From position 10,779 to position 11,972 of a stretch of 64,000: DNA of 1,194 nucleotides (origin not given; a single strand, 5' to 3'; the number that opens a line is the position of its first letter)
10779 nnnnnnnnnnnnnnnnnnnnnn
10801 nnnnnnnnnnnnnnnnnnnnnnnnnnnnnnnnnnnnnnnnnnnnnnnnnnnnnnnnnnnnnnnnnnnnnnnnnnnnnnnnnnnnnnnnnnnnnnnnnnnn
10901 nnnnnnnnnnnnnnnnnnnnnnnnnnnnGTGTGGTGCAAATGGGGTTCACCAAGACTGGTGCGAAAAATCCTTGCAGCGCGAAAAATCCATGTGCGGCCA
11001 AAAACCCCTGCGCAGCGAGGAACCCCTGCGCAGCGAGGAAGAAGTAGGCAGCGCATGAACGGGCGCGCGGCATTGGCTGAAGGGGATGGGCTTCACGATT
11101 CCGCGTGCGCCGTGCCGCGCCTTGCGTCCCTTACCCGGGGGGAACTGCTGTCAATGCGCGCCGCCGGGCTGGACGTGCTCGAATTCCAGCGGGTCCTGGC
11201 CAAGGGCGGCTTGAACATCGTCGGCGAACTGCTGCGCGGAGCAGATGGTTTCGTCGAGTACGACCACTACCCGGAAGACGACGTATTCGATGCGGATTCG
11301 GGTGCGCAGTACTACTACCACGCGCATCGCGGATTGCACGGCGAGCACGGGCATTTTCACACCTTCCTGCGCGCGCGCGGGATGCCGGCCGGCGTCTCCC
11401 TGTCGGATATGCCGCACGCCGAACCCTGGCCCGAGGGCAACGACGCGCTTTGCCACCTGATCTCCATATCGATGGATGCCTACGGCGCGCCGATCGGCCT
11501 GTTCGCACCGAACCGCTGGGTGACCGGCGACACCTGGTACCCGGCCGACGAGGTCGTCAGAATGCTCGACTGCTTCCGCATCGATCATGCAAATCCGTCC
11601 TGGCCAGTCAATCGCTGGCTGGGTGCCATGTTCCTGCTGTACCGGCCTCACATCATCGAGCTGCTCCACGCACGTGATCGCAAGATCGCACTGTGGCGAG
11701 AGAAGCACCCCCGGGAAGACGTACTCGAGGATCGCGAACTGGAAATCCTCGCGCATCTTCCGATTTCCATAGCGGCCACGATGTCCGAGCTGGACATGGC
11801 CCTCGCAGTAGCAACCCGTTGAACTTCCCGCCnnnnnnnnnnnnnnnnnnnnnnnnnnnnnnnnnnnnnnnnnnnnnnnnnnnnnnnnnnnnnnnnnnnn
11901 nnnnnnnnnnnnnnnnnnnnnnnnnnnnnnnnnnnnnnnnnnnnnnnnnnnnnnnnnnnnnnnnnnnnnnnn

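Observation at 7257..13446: Candidate periplasmic cysteine-repeat redox system: NPCAAK proteins, dedicated reductant pathway, multiheme cytochrome and YeeE transporter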

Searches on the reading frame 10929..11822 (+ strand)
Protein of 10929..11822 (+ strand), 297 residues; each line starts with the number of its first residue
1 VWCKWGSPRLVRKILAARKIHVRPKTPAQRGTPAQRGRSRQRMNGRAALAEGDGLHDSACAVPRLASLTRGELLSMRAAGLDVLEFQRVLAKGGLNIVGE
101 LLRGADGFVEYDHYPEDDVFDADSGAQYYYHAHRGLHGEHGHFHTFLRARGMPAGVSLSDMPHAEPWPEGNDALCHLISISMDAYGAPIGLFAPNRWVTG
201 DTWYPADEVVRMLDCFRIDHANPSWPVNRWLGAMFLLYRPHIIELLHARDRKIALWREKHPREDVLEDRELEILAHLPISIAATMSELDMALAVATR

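Call 3: search_protein_families(library=pfam, proteins=[window:10929-11822:+], max_evalue=0.01)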
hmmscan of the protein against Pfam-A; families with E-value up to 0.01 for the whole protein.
window:10929-11822:+ (297 aa): 1 family
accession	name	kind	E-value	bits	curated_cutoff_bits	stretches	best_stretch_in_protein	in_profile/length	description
PF22308.1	DUF6969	-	9.9e-81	270.6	27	1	78-279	2-201/201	Domain of unknown function (DUF6969)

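Call 4: search_protein_families(library=ncbifam, proteins=[window:10929-11822:+], max_evalue=0.01)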
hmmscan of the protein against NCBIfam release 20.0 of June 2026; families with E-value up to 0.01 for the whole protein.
window:10929-11822:+ (297 aa): 0 families

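Call 24: find_homologous_proteins(query=window:11055-11822:+)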
Query window:11055-11822:+ (255 aa): 3995 proteins with E <= 0.001 among 5420 candidates; the best 120 are listed.
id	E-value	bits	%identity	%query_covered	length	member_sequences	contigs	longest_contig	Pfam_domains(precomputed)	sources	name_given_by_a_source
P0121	5.9e-159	545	100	93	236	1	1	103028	PF22308.2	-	-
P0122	2.5e-121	422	72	98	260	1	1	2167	PF22308.2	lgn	-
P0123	8.1e-117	407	70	100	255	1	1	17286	PF22308.2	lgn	-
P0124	2.3e-116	406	73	94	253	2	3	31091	PF22308.2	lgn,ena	-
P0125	2.9e-116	405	73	96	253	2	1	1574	PF22308.2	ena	-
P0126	1.0e-115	404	74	94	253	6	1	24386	PF22308.2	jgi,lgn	jgi:hypothetical protein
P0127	2.0e-115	403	74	94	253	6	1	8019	PF22308.2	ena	-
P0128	3.2e-114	399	75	89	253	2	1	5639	PF22308.2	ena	-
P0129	5.2e-114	398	74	88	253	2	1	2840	PF22308.2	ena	-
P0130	5.6e-114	398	73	90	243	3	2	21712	PF22308.2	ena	-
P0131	3.1e-113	396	73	92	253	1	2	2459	PF22308.2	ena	-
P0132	8.7e-112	391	72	94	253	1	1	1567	PF22308.2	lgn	-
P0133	1.1e-111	390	72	95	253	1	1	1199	PF22308.2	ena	-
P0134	2.6e-111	389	71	94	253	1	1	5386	PF22308.2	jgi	jgi:hypothetical protein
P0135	8.7e-111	388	73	88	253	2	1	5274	PF22308.2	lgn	-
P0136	2.6e-110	386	79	83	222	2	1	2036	PF22308.2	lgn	-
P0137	7.3e-110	384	74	89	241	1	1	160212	PF22308.2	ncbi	-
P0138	1.8e-109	383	76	87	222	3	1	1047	PF22308.2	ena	-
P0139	2.4e-109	383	70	95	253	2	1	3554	PF22308.2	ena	-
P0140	4.0e-108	379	71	91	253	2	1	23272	PF22308.2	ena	-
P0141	1.6e-107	377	74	87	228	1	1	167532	PF22308.2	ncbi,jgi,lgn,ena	-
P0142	2.1e-107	376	74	83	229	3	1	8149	PF22308.2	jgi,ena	-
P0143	3.0e-107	376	70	92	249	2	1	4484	PF22308.2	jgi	-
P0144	3.0e-107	376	71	91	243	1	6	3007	PF22308.2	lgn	-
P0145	8.8e-107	374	71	92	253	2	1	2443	PF22308.2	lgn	-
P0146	5.9e-106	372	70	89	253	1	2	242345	PF22308.2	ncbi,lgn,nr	ncbi:MAG: hypothetical protein HY017_27250 [Betaproteobacteria bacterium]|nr:hypothetical protein [B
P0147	8.4e-106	371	75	85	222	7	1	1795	PF22308.2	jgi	-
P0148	1.6e-105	370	70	93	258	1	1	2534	PF22308.2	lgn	-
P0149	1.8e-105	370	73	85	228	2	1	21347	PF22308.2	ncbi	ncbi:MAG: hypothetical protein WD775_10060 [Burkholderiales bacterium]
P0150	6.0e-105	368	70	90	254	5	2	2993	PF22308.2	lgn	-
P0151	8.3e-104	365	69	94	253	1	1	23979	PF22308.2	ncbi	-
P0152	9.8e-103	361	68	87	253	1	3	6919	PF22308.2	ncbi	ncbi:MAG: DUF6969 family protein [Burkholderiales bacterium]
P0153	1.6e-102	360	70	89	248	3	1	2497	PF22308.2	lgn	-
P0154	3.7e-102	359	71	88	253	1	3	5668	PF22308.2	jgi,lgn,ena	-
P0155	9.1e-102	358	65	96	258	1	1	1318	PF22308.2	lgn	-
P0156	1.2e-101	358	68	87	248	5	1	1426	PF22308.2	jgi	jgi:hypothetical protein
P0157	3.8e-101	356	68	90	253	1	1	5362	PF22308.2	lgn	-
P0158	4.3e-101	356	65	92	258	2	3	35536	PF22308.2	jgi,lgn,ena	-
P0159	1.6e-100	354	62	99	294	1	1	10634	PF22308.2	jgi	jgi:hypothetical protein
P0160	2.0e-100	354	69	89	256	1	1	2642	PF22308.2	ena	-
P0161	7.7e-100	352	71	80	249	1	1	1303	PF22308.2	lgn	-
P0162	9.1e-100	351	67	92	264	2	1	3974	PF22308.2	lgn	-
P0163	1.0e-99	351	67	91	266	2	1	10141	PF22308.2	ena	-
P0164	2.6e-99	350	65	90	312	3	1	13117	PF22308.2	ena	-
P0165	3.2e-99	350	70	85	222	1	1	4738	PF22308.2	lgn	-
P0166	6.5e-99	349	67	89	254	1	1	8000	PF22308.2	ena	-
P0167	6.6e-99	349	67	90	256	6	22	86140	PF22308.2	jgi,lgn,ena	-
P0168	6.8e-99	349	62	100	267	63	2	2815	PF22308.2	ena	-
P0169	8.5e-99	348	70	85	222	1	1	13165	PF22308.2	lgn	-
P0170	9.0e-99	348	68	86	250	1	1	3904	PF22308.2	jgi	jgi:hypothetical protein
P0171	1.3e-98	348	65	89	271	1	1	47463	PF22308.2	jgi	jgi:hypothetical protein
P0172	3.1e-98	346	68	89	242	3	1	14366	PF22308.2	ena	-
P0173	7.0e-98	345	66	92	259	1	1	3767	PF22308.2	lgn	-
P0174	1.2e-97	344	62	96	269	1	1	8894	PF22308.2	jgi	jgi:hypothetical protein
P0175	1.8e-97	344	64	92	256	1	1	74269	PF22308.2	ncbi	-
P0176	2.0e-97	344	64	93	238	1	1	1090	PF22308.2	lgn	-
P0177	2.7e-97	343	63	94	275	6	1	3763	PF22308.2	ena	-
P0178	4.4e-97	343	64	91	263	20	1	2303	PF22308.2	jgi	-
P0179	1.2e-96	341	64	91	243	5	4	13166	PF22308.2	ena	-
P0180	1.6e-96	341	62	92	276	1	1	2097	PF22308.2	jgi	jgi:hypothetical protein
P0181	2.6e-96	340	62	97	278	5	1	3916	PF22308.2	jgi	jgi:hypothetical protein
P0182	2.8e-96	340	63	96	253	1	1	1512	PF22308.2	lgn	-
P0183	1.0e-95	338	68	79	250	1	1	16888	PF22308.2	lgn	-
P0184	1.2e-95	338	60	98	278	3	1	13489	PF22308.2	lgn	-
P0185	1.8e-95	337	62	83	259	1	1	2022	PF22308.2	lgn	-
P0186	2.1e-95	337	67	83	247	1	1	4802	PF22308.2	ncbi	ncbi:MAG: DUF6969 family protein [Betaproteobacteria bacterium]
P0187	2.7e-95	337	63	91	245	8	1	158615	PF22308.2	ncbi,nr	ncbi:MAG: hypothetical protein IPG33_00570 [Betaproteobacteria bacterium]|nr:hypothetical protein [B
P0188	3.0e-95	337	65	89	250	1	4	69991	PF22308.2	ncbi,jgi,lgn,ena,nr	ncbi:MAG TPA: hypothetical protein VMV87_04610 [Burkholderiales bacterium]|nr:hypothetical protein [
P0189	3.3e-95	336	64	90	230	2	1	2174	PF22308.2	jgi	jgi:hypothetical protein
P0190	3.6e-95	336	64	91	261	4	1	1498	PF22308.2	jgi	-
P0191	4.0e-95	336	66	87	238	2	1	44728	PF22308.2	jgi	jgi:Domain of unknown function (DUF6969)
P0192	4.6e-95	336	64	91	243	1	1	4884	PF22308.2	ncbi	-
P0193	6.8e-95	335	66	84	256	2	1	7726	PF22308.2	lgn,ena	-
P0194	1.3e-94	335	63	90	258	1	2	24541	PF22308.2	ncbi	-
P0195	1.5e-94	334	59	100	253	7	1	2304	PF22308.2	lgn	-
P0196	2.3e-94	334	63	91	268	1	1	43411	PF22308.2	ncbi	-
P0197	2.7e-94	333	65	90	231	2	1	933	PF22308.2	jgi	jgi:hypothetical protein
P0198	2.9e-94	333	63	90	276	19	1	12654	PF22308.2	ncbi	-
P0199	7.0e-94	332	65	88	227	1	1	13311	PF22308.2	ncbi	ncbi:MAG: hypothetical protein AB1452_05310 [Pseudomonadota bacterium]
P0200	7.1e-94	332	65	89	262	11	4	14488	PF22308.2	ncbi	-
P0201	8.7e-94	332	64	91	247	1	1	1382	PF22308.2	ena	-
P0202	1.1e-93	331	63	91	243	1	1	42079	PF22308.2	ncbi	-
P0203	1.1e-93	331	62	89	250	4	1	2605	PF22308.2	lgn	-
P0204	1.3e-93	331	63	91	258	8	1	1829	PF22308.2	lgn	-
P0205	2.6e-93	330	64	91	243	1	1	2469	PF22308.2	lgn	-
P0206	2.9e-93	330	62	91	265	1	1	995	PF22308.2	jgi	-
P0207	3.4e-93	330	67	85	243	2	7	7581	PF22308.2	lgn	-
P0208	5.0e-93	329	63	87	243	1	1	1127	PF22308.2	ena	-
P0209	6.4e-93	329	60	96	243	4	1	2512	PF22308.2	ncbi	-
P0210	6.4e-93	329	64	90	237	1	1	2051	PF22308.2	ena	-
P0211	1.1e-92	328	65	85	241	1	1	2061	PF22308.2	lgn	-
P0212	1.2e-92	328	61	96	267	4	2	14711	PF22308.2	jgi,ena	-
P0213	1.2e-92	328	62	93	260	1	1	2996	PF22308.2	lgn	-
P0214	1.6e-92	328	62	91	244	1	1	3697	PF22308.2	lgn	-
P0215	1.7e-92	328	63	91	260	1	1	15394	PF22308.2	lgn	-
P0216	2.0e-92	327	61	96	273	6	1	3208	PF22308.2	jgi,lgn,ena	-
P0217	2.4e-92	327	63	90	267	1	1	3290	PF22308.2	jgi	jgi:hypothetical protein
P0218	4.0e-92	326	64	86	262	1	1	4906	PF22308.2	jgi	jgi:hypothetical protein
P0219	4.1e-92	326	60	94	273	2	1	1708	PF22308.2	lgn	-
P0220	4.4e-92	326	63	91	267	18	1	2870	PF22308.2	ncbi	-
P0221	5.7e-92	326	63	89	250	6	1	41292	PF22308.2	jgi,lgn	jgi:hypothetical protein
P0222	5.9e-92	326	65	85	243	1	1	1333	PF22308.2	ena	-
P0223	7.8e-92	325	65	85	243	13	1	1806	PF22308.2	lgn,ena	-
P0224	9.9e-92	325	61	90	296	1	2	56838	PF22308.2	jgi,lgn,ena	-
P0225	1.2e-91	325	65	85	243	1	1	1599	PF22308.2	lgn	-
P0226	1.4e-91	325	63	89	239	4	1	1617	PF22308.2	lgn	-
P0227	1.4e-91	325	65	85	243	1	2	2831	PF22308.2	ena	-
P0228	1.7e-91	324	61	89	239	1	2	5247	PF22308.2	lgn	-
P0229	1.9e-91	324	65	85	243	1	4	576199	PF22308.2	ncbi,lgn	ncbi:MAG: hypothetical protein R3E40_01400 [Rhodocyclaceae bacterium]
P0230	2.3e-91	324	65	85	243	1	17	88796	PF22308.2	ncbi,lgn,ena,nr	ncbi:MAG: hypothetical protein KF766_10390 [Rhodocyclaceae bacterium]|nr:hypothetical protein [Rhodo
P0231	2.3e-91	324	65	85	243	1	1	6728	PF22308.2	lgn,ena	-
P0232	2.5e-91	324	64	89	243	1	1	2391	PF22308.2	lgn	-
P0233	2.6e-91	324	62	92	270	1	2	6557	PF22308.2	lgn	-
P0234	3.3e-91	323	64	89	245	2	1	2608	PF22308.2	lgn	-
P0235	5.0e-91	323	64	88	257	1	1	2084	PF22308.2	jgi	jgi:hypothetical protein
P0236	5.3e-91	323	65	85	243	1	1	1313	PF22308.2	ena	-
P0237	5.4e-91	323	63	89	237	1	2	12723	PF22308.2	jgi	-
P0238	5.9e-91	323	61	90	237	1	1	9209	PF22308.2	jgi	jgi:hypothetical protein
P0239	8.1e-91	322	65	85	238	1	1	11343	PF22308.2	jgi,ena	-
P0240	8.2e-91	322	63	89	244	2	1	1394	PF22308.2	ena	-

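Call 37: predict_structure(alignment_id=A3)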
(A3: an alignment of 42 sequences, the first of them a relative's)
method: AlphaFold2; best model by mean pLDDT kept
length: 236 residues; sequences in the alignment: 42
mean_pLDDT: 93.1   pTM: 0.91
mean pLDDT of the five models: 93.1, 87.0, 73.2, 68.6, 67.2
residues with pLDDT >= 90: 192; 70-90: 40; 50-70: 4; < 50: 0
segments of 3 or more residues with pLDDT < 50: none
pLDDT, mean of each block of 10 residues (from residue 1): 88 98 97 93 82 88 95 78 96 93 90 96 93 94 97 93 94 97 98 96 93 96 97 93
secondary structure, 60 per line:
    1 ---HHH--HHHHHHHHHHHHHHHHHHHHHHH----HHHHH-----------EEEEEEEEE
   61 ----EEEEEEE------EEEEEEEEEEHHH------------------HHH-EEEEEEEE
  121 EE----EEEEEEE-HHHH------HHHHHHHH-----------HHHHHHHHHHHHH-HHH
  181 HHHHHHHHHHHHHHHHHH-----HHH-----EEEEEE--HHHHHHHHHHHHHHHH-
elements in order: H9-31 H36-40 E52-60 E65-71 E78-87 E113-122 E127-133 H135-138 H145-152 H164-176 H178-198 E212-217 H220-235

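Call 43: fold_search(model_id=the predicted structure, library=pdb)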
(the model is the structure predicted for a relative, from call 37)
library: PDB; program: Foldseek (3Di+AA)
matches with E <= 10: 186; with E <= 0.001: 0
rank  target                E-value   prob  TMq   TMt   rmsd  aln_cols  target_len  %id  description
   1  7tdz_A                9.6e-01  0.05  0.15  0.03  25.5       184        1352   11  Cryo-EM model of protomer of the cytoplasmic ring of the nuclear pore complex from Xenopus laevis (released 2022-06-22)
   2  8chv_C                1.2e+00  0.09  0.19  0.28   6.2       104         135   12  Crystal structure of human PURA (fragment Glu57-Glu212, PUR repeat I and II) R140P mutant (released 2024-02-21)
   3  4n7v_A                1.2e+00  0.05  0.17  0.17  15.1       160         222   10  Crystal structure of human Plk4 cryptic polo box (CPB) in complex with a Cep152 N-terminal fragment (released 2014-07-02)
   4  7rbp_B                1.4e+00  0.04  0.17  0.15  16.8       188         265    7  Medicago truncatula D-1-piperideine-2-carboxylic acid reductase (released 2022-07-06)
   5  6k80                  1.5e+00  0.03  0.11  0.12  12.8       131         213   12  Crystal Structure of Drosophila melanogaster Dopamine N-Acetyltransferase in Complex with CoA and Tryptophol (released 2020-06-17)
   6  5e9t_A                1.8e+00  0.02  0.14  0.08  16.1       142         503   15  Crystal structure of GtfA/B complex (released 2016-03-02)
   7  2hlv                  1.8e+00  0.02  0.11  0.15  10.5        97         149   15  Bovine Odorant Binding Protein deswapped triple mutant (released 2008-03-25)
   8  8wmb                  1.9e+00  0.02  0.12  0.13  12.9       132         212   13  Crystal Structure of Drosophila melanogaster D46A Dopamine N-Acetyltransferase in Complex with Acetyl-CoA (released 2024-10-02)
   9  8y3g_A                1.9e+00  0.01  0.12  0.07  24.6       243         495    8  Cryo-EM structure of dengue virus serotype 2 strain D2Y98P-PP1 N153Q mutant at 4 deg C (released 2025-01-29)
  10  4pqg_A                2.0e+00  0.02  0.14  0.08  13.8       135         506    9  Crystal structure of the pneumococcal O-GlcNAc transferase GtfA in complex with UDP and GlcNAc (released 2014-06-18)
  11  8cgm_A                2.2e+00  0.13  0.17  0.20  10.0        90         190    6  Structure of the lipoprotein transporter LolA from Porphyromonas gingivalis (released 2023-06-21)
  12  9tp6_A                2.4e+00  0.12  0.20  0.20   7.1        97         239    4  Structure of LolA3 from Porphyromonas gingivalis (released 2026-02-18)
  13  2nwv                  2.6e+00  0.08  0.13  0.24   9.2        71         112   11  Crystal structure of XisI protein-like (YP_323822.1) from Anabaena Variabilis ATCC 29413 at 1.85 A resolution (released 2006-11-28)
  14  2o27_A                2.6e+00  0.02  0.12  0.18  13.8       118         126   13  Structure of a class III RTK signaling assembly (released 2007-03-13)
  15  8j1g_B                2.7e+00  0.06  0.17  0.13  12.7       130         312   11  Structure of amino acid dehydrogenase in complex with NADPH (released 2023-08-16)
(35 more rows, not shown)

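Call 60: find_related_loci(query=A3, collection=metagenome_contigs, flank=6000)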
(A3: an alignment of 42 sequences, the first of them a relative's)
Query A3 (236 aa) in metagenome_contigs; peptide patterns used: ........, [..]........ (x = any residue, [..] = any of these).
600 stretches matched a pattern (row limit reached: there are more); 577 encode a relative of the query (tblastn E <= 1e-3); the best 80 are kept; 80 distinct loci.
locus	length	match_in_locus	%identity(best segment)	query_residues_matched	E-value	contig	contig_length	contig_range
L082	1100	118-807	75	2-231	3e-126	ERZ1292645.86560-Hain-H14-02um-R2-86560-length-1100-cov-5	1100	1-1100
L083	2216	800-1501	74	2-235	1e-119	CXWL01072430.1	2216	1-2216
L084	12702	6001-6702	72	2-235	1e-113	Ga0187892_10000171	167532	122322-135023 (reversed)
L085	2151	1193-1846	73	15-232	2e-113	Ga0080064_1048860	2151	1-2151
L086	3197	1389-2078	71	2-231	2e-109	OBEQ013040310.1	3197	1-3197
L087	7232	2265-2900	74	19-230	4e-106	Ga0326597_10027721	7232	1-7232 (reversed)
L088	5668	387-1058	71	4-227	7e-104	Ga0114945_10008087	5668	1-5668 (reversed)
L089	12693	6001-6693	67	2-232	9e-102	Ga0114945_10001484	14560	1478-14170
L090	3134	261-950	65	2-231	1e-103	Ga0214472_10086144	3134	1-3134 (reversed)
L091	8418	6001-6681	68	2-228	2e-100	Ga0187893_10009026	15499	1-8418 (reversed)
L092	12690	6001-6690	66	2-231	1e-99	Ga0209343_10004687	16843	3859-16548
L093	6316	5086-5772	65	2-232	1e-99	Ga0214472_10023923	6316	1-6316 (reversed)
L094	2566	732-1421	67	3-232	1e-102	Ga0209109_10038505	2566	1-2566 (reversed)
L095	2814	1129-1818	64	2-231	1e-101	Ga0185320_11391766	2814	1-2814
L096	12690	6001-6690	67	3-232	4e-99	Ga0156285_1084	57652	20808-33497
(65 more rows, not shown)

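Call 65: search_protein_families(library=pfam, proteins=[window:11055-11822:+], max_evalue=10)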
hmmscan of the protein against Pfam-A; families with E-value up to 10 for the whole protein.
window:11055-11822:+ (255 aa): 1 family
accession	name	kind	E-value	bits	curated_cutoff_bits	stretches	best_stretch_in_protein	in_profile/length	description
PF22308.1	DUF6969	-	6.3e-81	271.2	27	1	36-237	2-201/201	Domain of unknown function (DUF6969)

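Call 83: search_protein_representatives(alignment_id=A3)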
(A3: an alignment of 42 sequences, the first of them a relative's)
Query: 42 sequences, 253 profile positions. Proteins with E-value up to 0.001 (for the whole library): 1222; up to 1e-10: 885; up to 1e-30: 333. The best 150 are listed.
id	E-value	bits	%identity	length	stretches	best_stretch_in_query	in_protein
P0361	5.9e-115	399.4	-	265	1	9-250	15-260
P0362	5.8e-110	383.0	-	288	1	10-247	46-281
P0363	8.7e-97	339.8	-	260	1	11-251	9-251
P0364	6.0e-88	310.9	-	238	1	24-248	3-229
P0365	2.5e-86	305.5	-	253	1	19-250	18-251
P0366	1.0e-85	303.5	-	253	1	21-249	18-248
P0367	3.2e-85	301.9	-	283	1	22-251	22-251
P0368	3.6e-85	301.8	-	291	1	8-250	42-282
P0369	2.6e-84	298.9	-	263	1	13-251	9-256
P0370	1.8e-83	296.2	-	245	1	24-247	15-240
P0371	1.9e-83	296.1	-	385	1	18-249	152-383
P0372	2.3e-83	295.9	-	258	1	19-250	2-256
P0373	7.1e-83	294.2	-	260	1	12-250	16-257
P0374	1.9e-82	292.8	-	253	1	19-250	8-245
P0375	7.3e-81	287.6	-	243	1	20-250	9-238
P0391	5.3e-71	255.3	-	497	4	128-251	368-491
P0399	1.1e-68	247.8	-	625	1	17-250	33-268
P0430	1.6e-60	221.0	-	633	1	17-251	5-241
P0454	3.2e-54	200.3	-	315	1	16-251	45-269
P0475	2.1e-51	191.1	-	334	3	129-251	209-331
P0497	3.2e-49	184.0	-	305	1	28-235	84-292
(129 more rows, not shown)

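Call 84: search_protein_families(library=pfam, proteins=[P0371, P0399, P0430, P0391, P0475, P0454, P0497], max_evalue=0.001)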
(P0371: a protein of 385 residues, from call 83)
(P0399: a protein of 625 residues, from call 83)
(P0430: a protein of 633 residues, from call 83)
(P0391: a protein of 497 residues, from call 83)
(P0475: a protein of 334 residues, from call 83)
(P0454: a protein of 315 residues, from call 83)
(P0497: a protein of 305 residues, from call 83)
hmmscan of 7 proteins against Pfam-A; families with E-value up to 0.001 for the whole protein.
P0371 (385 aa): 1 family
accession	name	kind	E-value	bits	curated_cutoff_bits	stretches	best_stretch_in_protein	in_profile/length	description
PF22308.1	DUF6969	-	5.3e-79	264.9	27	1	169-369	3-201/201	Domain of unknown function (DUF6969)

P0399 (625 aa): 3 families
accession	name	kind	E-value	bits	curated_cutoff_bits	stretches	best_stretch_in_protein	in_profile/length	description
PF22308.1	DUF6969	-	3.6e-68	229.6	27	1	50-253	2-201/201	Domain of unknown function (DUF6969)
PF08239.17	SH3_3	-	3.1e-13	50.1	27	1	566-620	1-54/54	Bacterial SH3 domain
PF06347.19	SH3_4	-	1.9e-08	34.4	24.1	1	567-621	4-56/56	Bacterial SH3 domain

P0430 (633 aa): 3 families
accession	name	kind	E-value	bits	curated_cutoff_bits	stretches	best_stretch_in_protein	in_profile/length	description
PF22308.1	DUF6969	-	9e-54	182.6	27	1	22-225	2-201/201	Domain of unknown function (DUF6969)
PF08239.17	SH3_3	-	2.1e-06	28.3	27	1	576-627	2-52/54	Bacterial SH3 domain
PF06347.19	SH3_4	-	0.00036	20.7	24.1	1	576-628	4-54/56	Bacterial SH3 domain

P0391 (497 aa): 1 family
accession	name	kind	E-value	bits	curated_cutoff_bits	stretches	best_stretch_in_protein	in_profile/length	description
PF22308.1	DUF6969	-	1.6e-92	309.1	27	2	296-475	2-201/201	Domain of unknown function (DUF6969)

P0475 (334 aa): 1 family
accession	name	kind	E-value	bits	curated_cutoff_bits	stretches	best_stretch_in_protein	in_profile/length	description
PF22308.1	DUF6969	-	1.2e-62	211.6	27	2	137-315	3-201/201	Domain of unknown function (DUF6969)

P0454 (315 aa): 1 family
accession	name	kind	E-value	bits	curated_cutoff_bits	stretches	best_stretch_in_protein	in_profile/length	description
PF22308.1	DUF6969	-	1.4e-60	204.8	27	1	63-253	2-201/201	Domain of unknown function (DUF6969)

P0497 (305 aa): 1 family
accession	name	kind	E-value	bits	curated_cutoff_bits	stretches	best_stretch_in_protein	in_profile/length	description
PF22308.1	DUF6969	-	7.1e-66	222.1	27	1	90-292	2-201/201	Domain of unknown function (DUF6969)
